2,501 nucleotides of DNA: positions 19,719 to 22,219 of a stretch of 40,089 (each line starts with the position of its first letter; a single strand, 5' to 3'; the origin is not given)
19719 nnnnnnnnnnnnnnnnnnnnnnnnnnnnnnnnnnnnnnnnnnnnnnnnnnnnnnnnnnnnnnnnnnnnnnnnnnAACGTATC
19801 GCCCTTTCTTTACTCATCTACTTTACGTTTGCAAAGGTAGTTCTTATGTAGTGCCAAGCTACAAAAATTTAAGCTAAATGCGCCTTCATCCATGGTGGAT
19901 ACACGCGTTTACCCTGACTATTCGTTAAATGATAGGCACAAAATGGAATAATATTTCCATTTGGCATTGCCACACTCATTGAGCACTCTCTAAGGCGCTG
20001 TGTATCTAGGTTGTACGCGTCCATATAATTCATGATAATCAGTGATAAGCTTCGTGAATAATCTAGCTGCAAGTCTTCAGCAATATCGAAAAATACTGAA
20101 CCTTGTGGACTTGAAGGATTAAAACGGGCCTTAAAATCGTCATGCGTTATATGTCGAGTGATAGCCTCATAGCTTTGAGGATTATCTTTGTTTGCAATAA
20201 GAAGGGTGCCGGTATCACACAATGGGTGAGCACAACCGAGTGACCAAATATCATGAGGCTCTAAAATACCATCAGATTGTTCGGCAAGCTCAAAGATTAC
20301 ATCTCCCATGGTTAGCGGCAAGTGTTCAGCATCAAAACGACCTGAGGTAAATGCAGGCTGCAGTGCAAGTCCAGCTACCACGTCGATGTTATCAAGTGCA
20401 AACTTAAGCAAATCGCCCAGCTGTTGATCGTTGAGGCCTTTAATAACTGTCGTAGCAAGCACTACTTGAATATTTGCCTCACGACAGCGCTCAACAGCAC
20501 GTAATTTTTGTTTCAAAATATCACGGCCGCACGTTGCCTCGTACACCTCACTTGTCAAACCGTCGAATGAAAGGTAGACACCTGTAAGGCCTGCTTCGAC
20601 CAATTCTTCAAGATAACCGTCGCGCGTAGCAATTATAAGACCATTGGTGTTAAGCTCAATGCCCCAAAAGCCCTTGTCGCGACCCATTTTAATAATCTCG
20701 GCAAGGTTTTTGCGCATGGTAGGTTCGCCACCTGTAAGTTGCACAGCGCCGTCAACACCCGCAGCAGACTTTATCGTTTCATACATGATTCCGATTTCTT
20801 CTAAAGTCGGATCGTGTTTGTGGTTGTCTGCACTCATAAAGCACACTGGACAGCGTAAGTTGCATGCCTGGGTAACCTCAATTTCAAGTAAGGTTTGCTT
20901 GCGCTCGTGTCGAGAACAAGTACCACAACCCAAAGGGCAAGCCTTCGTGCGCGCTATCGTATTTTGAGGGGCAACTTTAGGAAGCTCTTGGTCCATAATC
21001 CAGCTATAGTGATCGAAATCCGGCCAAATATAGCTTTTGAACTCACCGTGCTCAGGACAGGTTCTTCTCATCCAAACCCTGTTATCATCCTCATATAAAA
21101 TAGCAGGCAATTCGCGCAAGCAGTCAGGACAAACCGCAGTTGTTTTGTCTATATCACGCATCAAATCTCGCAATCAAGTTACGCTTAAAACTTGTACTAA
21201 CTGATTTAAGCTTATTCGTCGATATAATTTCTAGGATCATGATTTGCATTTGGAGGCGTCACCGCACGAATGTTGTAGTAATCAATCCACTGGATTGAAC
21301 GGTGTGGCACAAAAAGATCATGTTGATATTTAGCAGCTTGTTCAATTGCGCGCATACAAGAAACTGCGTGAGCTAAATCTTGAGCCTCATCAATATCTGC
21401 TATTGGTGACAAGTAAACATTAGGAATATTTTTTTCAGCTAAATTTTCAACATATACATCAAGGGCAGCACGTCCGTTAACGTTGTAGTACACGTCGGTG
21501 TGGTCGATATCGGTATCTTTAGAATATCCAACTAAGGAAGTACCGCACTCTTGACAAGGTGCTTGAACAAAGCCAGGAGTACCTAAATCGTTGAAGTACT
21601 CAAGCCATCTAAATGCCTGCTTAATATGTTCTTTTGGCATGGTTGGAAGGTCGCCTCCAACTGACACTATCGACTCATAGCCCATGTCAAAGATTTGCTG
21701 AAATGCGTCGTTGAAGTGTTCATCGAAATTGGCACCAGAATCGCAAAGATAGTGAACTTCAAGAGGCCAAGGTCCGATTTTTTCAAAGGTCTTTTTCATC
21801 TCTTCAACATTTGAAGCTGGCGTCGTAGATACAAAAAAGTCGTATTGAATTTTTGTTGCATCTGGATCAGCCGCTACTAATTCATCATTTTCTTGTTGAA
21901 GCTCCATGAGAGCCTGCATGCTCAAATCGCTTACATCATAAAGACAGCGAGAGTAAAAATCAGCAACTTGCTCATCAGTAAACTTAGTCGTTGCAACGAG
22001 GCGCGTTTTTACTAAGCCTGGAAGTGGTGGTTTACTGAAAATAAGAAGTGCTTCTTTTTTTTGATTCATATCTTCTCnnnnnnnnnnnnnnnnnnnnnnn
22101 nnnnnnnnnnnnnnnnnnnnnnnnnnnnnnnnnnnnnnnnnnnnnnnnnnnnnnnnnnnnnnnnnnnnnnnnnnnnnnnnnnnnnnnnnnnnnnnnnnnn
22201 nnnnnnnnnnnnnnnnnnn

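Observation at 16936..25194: Seven-gene operon: cytoplasmic Mo enzyme between HdrB-like and HdrD-like CCG proteins, with an embedded tailoring set (DUF2064, COG1964 radical SAM, ferredoxin-DUF169, GNAT)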

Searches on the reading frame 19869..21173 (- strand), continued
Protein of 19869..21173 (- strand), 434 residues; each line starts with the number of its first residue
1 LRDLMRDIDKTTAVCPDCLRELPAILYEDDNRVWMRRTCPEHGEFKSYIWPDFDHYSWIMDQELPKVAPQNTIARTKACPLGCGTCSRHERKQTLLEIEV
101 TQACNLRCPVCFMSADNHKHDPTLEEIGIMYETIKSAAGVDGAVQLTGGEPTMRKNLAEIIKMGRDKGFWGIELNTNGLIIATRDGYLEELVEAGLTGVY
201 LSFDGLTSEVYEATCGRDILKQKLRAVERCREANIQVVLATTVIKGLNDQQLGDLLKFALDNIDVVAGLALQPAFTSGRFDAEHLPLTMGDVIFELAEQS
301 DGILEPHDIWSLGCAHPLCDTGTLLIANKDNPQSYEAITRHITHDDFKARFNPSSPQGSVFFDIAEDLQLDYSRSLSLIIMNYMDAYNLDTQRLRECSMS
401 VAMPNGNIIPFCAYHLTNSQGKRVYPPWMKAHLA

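Call 94: find_encoding_contigs(protein=P0465, flank=9000, max_places=1)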
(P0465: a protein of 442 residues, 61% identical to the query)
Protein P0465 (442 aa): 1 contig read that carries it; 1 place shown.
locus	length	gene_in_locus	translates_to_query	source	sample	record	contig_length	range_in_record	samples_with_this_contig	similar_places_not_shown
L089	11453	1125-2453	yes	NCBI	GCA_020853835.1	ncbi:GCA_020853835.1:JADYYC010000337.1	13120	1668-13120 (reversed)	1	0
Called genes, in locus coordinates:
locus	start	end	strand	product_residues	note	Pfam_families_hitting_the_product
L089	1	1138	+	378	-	PF13183:Fer4_8 (weak), PF13534:Fer4_17 (weak), PF02754:CCG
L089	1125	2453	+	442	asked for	PF23545:Zn_ribbon_HMPTM, PF04055:Radical_SAM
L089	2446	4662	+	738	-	PF04879:Molybdop_Fe4S4 (weak), PF00384:Molybdopterin, PF01568:Molydop_binding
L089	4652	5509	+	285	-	PF09837:DUF2064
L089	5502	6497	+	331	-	PF00037:Fer4 (weak), PF12838:Fer4_7, PF13187:Fer4_9, PF14697:Fer4_21 (weak), PF02596:DUF169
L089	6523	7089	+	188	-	PF01613:Flavin_Reduct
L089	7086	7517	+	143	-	PF00583:Acetyltransf_1, PF13673:Acetyltransf_10, PF13508:Acetyltransf_7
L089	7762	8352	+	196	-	PF03266:NTPase_1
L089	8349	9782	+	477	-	PF01078:Mg_chelatase (faint), PF02367:TsaE (faint), PF02463:SMC_N (faint), PF03193:RsgA_GTPase (faint), PF13191:AAA_16 (weak), PF00005:ABC_tran, PF13304:AAA_21, PF00005:ABC_tran, +11 more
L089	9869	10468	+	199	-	-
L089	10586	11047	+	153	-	PF00174:Oxidored_molyb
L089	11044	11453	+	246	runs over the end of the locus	PF02361:CbiQ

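Call 95: find_encoding_contigs(protein=P0438, flank=9000, max_places=1)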
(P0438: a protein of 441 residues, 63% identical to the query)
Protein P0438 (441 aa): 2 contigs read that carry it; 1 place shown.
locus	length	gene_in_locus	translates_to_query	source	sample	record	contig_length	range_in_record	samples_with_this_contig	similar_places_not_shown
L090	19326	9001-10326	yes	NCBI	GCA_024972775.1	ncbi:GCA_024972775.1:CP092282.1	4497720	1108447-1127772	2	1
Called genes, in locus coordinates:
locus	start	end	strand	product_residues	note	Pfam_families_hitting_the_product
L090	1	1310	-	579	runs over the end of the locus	PF13510:Fer2_4, PF12837:Fer4_6 (faint), PF10588:NADH-G_4Fe-4S_3, PF13183:Fer4_8 (weak), PF12838:Fer4_7 (weak), PF00037:Fer4 (weak), PF02906:Fe_hyd_lg_C, PF02256:Fe_hyd_SSU, +2 more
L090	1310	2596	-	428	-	PF01512:Complex1_51K, PF10589:NADH_4Fe-4S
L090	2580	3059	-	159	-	PF01257:2Fe-2S_thioredx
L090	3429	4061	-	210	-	PF06971:Put_DNA-bind_N, PF02629:CoA_binding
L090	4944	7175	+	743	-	PF04879:Molybdop_Fe4S4, PF00384:Molybdopterin, PF01568:Molydop_binding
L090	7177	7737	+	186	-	PF12838:Fer4_7 (weak), PF13237:Fer4_10 (weak), PF13247:Fer4_11, PF12838:Fer4_7 (weak), PF13187:Fer4_9 (weak), PF12797:Fer4_2 (weak), PF00037:Fer4 (weak), PF12837:Fer4_6 (weak), +1 more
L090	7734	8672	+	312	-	PF03916:NrfD, PF14589:NrfD_2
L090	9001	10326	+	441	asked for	PF23545:Zn_ribbon_HMPTM, PF04055:Radical_SAM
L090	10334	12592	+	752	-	PF04879:Molybdop_Fe4S4, PF00384:Molybdopterin, PF01568:Molydop_binding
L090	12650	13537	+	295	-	PF01156:IU_nuc_hydro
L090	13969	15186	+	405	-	PF03453:MoeA_N, PF00994:MoCF_biosynth, PF03454:MoeA_C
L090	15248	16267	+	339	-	PF00994:MoCF_biosynth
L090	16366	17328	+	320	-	PF13353:Fer4_12, PF04055:Radical_SAM, PF06463:Mob_synth_C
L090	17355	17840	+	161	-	PF01967:MoaC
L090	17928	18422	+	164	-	PF00994:MoCF_biosynth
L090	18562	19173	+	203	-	PF03205:MobB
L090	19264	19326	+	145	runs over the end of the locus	PF03473:MOSC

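Call 98: find_encoding_contigs(protein=P0472, flank=9000, max_places=1)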
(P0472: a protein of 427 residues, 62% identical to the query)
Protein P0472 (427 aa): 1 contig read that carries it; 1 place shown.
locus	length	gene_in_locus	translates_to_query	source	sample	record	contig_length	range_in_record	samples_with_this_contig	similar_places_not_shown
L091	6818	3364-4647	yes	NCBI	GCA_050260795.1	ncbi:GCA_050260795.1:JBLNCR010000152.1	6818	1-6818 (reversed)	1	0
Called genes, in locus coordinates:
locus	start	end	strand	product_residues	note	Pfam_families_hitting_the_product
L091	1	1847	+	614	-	PF00384:Molybdopterin, PF01568:Molydop_binding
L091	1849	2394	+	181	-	PF12838:Fer4_7 (weak), PF13237:Fer4_10 (weak), PF13247:Fer4_11, PF12838:Fer4_7, PF13187:Fer4_9 (weak), PF00037:Fer4 (weak), PF12797:Fer4_2 (weak), PF12837:Fer4_6 (weak), +2 more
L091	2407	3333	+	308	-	PF03916:NrfD, PF14589:NrfD_2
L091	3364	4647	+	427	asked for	PF23545:Zn_ribbon_HMPTM, PF04055:Radical_SAM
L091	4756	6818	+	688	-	PF04879:Molybdop_Fe4S4, PF00384:Molybdopterin, PF01568:Molydop_binding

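Call 101: predict_structure(alignment_id=A4)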
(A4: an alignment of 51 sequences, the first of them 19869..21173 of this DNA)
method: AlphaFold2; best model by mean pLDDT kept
length: 434 residues; sequences in the alignment: 51
mean_pLDDT: 91.2   pTM: 0.92
mean pLDDT of the five models: 91.2, 91.2, 91.0, 90.5, 88.5
residues with pLDDT >= 90: 311; 70-90: 100; 50-70: 15; < 50: 8
segments of 3 or more residues with pLDDT < 50: 276-279
pLDDT, mean of each block of 10 residues (from residue 1): 79 94 97 97 96 97 89 84 78 91 79 71 97 92 90 96 97 96 97 98 96 91 98 98 93 98 98 67 74 98 97 92 95 94 94 90 95 96 89 91 91 88 87 86
secondary structure, 60 per line:
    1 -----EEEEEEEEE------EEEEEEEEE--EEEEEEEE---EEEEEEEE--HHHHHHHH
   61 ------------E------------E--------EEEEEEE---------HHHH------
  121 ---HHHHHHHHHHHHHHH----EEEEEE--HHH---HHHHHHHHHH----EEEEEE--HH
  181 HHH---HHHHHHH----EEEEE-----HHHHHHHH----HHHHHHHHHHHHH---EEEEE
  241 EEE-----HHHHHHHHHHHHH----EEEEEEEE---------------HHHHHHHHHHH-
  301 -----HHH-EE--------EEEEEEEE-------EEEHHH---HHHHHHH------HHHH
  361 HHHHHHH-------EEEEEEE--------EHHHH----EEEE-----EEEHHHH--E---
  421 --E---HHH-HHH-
elements in order: E6-14 E21-29 E32-39 E43-50 H53-60 E95-101 H111-114 H124-138 E143-148 H157-166 E171-176 H179-183 H187-193 E198-202 H208-215 H220-232 E236-243 H249-261 E266-273 H289-299 E320-327 E335-337 H344-350 H357-367 E375-381 H391-394 E399-402 E408-410 H411-414

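Call 103: fold_search(model_id=the predicted structure, library=pdb)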
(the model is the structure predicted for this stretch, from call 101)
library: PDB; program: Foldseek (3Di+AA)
matches with E <= 10: 1582; with E <= 0.001: 169
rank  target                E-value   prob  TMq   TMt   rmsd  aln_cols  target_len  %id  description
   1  7tol                  4.4e-41  1.00  0.85  0.75   4.7       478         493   32  X-ray crystal structure of glycerol dibiphytanyl glycerol tetraether - macrocyclic archaeol synthase (GDGT-MAS) from Met (released 2022-08-31)
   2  7tom                  9.0e-40  1.00  0.85  0.75   4.4       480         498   31  X-ray crystal structure of glycerol dibiphytanyl glycerol tetraether - macrocyclic archaeol synthase (GDGT-MAS) from Met (released 2022-08-31)
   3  6efn                  6.7e-12  1.00  0.41  0.46   3.1       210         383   23  Structure of a RiPP maturase, SkfB (released 2018-10-24)
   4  2fb2_B                5.3e-11  1.00  0.46  0.59   5.2       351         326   17  Structure of the MoaA Arg17/266/268/Ala triple mutant (released 2006-05-09)
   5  1tv7_B                7.2e-11  1.00  0.44  0.57   6.6       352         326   16  Structure of the S-adenosylmethionine dependent Enzyme MoaA (released 2004-08-31)
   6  2fb2_A                1.7e-10  1.00  0.46  0.59   4.9       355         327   17  Structure of the MoaA Arg17/266/268/Ala triple mutant (released 2006-05-09)
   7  7vob                  3.2e-10  1.00  0.38  0.49   2.4       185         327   23  The crystal structure of a Radical SAM Enzyme BlsE involved in the Biosynthesis of Blasticidin S (released 2022-05-04)
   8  8hzy_B                5.7e-10  1.00  0.34  0.32   9.0       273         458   19  The crystal structure of a Radical SAM Enzyme DesII (released 2024-07-10)
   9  8hzv_D                8.1e-10  1.00  0.35  0.32   9.5       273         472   19  The crystal structure of a Radical SAM Enzyme DesII (released 2024-07-10)
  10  8hzv_B                1.9e-09  1.00  0.34  0.32   9.5       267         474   18  The crystal structure of a Radical SAM Enzyme DesII (released 2024-07-10)
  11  9dfu                  3.4e-09  1.00  0.40  0.61   3.4       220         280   17  X-ray crystal structure of the second Viperin-like enzyme from T. virens variant F40H with bound CTP and SAM (released 2025-02-19)
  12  1tv7_A                3.6e-09  1.00  0.36  0.47   4.0       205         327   23  Structure of the S-adenosylmethionine dependent Enzyme MoaA (released 2004-08-31)
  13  8hzy_A                3.6e-09  1.00  0.36  0.34   8.1       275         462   19  The crystal structure of a Radical SAM Enzyme DesII (released 2024-07-10)
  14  5v1s_A                3.8e-09  1.00  0.42  0.43   3.2       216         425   15  Crystal structure of Streptococcus suis SuiB bound to S-adenosylmethionine (released 2017-08-30)
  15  5v1t_A                4.0e-09  1.00  0.46  0.45  16.3       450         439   12  Crystal structure of Streptococcus suis SuiB bound to precursor peptide SuiA (released 2017-08-30)
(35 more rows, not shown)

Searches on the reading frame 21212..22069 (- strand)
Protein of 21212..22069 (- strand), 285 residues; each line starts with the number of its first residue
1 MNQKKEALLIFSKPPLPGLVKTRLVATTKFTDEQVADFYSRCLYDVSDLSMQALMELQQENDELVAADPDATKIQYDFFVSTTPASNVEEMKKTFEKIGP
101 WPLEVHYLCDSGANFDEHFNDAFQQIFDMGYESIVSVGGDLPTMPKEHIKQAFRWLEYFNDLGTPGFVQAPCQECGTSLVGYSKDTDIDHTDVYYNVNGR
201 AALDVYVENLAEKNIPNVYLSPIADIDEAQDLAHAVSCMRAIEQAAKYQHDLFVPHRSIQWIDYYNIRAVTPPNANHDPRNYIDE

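Call 3: search_protein_families(library=pfam, proteins=[window:21212-22069:-], max_evalue=0.01)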
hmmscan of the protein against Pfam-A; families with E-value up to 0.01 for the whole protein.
window:21212-22069:- (285 aa): 1 family
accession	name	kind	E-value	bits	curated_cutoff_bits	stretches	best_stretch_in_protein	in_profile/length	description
PF09837.15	DUF2064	-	1.2e-11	44.9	25.8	1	86-184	21-107/120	Uncharacterized protein conserved in bacteria (DUF2064)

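Call 4: search_protein_families(library=ncbifam, proteins=[window:21212-22069:-], max_evalue=0.01)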
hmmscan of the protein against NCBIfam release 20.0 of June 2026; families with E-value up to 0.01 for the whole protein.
window:21212-22069:- (285 aa): 2 families
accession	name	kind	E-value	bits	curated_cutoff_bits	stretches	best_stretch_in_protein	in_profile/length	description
TIGR04282.1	glyco_like_cofC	hypoth_equivalog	3.4e-17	62.8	134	1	8-232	1-189/189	TIGR04282 family arsenosugar biosynthesis glycosyltransferase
TIGR03552.1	F420_cofC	equivalog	0.0016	18.1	105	1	104-238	65-190/196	2-phospho-L-lactate guanylyltransferase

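Call 21: search_solved_structures(query=window:21212-22069:-, max_evalue=1, show_alignments=1)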
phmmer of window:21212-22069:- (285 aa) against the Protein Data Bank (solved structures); distinct sequences matched with E-value up to 1: 2.
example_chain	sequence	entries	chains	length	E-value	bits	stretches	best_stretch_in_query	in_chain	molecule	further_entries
3cgx_A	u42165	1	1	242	2.8e-08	36.7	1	97-229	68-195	Putative nucleotide-diphospho-sugar transferase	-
4uw9_A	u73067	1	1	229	0.38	13.3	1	120-206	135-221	BETA-PHOSPHOGLUCOMUTASE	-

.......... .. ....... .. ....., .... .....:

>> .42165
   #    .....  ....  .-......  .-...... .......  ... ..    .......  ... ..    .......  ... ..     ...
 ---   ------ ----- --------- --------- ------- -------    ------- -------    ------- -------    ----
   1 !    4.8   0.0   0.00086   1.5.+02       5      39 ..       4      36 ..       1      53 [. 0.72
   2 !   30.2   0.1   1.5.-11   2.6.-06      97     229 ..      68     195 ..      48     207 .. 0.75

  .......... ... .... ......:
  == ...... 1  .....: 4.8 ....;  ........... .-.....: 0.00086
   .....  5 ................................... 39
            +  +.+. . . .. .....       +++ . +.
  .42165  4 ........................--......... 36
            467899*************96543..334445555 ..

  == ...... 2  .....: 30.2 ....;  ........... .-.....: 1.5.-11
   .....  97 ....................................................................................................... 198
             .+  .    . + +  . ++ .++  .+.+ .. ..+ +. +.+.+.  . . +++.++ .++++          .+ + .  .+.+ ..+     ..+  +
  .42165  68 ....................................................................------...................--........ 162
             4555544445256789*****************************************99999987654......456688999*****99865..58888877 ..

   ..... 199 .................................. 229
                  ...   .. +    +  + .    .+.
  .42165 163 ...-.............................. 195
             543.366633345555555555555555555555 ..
